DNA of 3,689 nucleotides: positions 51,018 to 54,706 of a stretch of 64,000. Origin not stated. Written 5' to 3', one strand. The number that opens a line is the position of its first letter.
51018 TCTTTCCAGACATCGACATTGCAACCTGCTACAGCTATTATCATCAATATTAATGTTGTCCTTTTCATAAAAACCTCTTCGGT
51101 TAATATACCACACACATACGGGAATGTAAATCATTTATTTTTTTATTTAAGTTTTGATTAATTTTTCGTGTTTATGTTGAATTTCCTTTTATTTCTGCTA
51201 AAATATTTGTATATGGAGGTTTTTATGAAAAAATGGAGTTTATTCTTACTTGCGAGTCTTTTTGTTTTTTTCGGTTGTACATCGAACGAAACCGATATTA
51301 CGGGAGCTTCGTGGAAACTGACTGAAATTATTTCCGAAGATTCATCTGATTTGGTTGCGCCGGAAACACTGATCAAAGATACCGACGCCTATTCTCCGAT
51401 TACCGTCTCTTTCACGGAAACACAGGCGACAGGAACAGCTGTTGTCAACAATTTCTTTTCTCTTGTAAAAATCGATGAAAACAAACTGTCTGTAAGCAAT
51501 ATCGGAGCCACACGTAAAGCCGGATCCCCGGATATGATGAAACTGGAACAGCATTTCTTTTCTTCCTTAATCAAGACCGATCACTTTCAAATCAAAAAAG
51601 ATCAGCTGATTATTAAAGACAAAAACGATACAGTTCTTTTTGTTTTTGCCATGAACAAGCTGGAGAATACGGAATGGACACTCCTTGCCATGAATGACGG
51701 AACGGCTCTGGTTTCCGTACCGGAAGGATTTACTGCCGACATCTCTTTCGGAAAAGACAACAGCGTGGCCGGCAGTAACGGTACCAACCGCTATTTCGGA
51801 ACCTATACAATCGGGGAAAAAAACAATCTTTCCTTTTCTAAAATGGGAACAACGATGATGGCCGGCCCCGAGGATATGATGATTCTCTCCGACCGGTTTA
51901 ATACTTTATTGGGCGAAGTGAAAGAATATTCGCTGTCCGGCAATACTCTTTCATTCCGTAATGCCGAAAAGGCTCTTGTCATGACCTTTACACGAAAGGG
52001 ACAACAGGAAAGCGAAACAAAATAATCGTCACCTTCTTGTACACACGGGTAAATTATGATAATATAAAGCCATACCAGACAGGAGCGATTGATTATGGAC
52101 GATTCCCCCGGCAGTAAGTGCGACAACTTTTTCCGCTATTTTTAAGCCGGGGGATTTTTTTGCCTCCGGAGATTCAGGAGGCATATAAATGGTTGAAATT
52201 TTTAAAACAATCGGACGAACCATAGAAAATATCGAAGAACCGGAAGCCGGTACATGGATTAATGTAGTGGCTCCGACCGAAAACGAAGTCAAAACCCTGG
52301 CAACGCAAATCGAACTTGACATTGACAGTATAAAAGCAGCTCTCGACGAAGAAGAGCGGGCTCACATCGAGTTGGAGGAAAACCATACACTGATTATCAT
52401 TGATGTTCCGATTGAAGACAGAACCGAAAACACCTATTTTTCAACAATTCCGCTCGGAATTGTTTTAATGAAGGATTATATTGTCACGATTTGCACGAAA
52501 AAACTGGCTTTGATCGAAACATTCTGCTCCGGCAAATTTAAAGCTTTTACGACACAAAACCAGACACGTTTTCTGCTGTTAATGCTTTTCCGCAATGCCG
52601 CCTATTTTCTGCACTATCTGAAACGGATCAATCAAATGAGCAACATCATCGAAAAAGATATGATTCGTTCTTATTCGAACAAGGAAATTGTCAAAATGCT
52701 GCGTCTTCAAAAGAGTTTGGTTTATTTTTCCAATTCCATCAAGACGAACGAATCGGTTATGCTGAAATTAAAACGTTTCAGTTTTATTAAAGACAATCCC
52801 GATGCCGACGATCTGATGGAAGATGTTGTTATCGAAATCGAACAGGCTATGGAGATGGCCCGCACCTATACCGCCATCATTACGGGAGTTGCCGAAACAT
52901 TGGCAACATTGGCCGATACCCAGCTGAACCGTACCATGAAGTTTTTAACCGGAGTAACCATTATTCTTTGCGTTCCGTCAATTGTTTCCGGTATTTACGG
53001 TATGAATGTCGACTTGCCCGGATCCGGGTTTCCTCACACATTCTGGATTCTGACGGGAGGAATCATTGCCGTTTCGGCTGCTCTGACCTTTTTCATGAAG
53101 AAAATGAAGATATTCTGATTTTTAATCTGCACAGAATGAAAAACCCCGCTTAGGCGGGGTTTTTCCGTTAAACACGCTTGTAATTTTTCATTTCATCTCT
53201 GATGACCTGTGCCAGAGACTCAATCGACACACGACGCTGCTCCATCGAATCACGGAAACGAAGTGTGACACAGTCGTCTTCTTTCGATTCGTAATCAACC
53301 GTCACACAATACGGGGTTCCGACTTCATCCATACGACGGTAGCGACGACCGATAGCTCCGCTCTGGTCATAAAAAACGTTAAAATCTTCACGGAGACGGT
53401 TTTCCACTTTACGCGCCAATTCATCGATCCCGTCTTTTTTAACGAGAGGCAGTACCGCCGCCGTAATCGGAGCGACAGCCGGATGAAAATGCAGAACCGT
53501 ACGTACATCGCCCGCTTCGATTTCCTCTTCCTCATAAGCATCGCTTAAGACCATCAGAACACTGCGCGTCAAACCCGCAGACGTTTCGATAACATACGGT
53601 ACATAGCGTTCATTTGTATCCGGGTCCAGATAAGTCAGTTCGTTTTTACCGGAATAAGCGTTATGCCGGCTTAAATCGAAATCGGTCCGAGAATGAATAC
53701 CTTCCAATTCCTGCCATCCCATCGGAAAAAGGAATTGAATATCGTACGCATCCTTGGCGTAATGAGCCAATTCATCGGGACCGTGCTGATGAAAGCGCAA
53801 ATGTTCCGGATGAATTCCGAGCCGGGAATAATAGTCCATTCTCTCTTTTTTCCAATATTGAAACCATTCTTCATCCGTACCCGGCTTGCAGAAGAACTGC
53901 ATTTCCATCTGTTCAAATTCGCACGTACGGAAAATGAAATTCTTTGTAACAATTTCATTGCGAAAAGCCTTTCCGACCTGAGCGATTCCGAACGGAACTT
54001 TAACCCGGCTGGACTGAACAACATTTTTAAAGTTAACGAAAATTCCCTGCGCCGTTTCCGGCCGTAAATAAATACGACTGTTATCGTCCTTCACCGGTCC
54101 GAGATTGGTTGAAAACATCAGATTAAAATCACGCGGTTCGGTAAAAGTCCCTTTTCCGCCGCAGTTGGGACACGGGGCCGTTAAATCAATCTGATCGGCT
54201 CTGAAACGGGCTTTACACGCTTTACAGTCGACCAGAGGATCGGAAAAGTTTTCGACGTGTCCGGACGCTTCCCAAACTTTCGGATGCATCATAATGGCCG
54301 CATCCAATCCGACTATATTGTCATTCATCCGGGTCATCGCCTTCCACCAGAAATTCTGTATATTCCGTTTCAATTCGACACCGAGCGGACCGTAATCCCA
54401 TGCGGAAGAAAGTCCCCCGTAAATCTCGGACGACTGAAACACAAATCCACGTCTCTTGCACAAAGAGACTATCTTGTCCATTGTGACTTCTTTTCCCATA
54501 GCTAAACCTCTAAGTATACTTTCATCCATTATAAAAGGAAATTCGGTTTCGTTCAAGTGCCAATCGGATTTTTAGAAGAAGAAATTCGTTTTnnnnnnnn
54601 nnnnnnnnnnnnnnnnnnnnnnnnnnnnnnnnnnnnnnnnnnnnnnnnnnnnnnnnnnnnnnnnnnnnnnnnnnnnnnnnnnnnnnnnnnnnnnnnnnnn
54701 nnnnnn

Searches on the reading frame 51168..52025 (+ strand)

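Call 19: search_protein_families(library=pfam, proteins=[window:51168-52025:+], max_evalue=0.001)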
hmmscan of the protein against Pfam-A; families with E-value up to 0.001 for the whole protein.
window:51168-52025:+ (285 aa): 1 family
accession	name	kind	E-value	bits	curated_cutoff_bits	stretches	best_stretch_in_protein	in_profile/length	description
PF03724.22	META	-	6e-39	132.9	24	2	164-274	3-108/109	META domain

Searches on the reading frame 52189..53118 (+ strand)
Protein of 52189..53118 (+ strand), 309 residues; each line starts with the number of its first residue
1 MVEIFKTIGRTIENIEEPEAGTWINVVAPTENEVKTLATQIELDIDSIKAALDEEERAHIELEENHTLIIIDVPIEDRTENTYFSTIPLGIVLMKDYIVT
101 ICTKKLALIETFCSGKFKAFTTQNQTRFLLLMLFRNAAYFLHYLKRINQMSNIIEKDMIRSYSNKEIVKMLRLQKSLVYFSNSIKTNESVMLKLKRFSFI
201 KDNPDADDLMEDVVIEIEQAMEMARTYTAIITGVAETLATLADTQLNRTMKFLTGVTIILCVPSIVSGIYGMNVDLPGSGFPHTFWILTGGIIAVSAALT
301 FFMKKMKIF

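Call 19: search_protein_families(library=pfam, proteins=[window:52189-53118:+], max_evalue=0.001)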
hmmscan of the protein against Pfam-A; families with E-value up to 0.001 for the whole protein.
window:52189-53118:+ (309 aa): 1 family
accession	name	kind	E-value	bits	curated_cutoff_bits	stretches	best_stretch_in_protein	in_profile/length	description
PF01544.23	CorA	-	1.2e-49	169.6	27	1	21-305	4-292/292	CorA-like Mg2+ transporter protein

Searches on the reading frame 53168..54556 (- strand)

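Call 19: search_protein_families(library=pfam, proteins=[window:53168-54556:-], max_evalue=0.001)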
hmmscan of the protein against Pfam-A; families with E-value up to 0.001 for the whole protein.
window:53168-54556:- (462 aa): 2 families
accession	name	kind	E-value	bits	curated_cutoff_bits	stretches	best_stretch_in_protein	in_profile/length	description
PF03129.25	HGTP_anticodon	-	2.3e-20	73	21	1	366-454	2-93/94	Anticodon binding domain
PF00587.30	tRNA-synt_2b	-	3.4e-13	50.5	29.3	1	155-338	3-177/179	tRNA synthetase class II core domain (G, H, P, S and T)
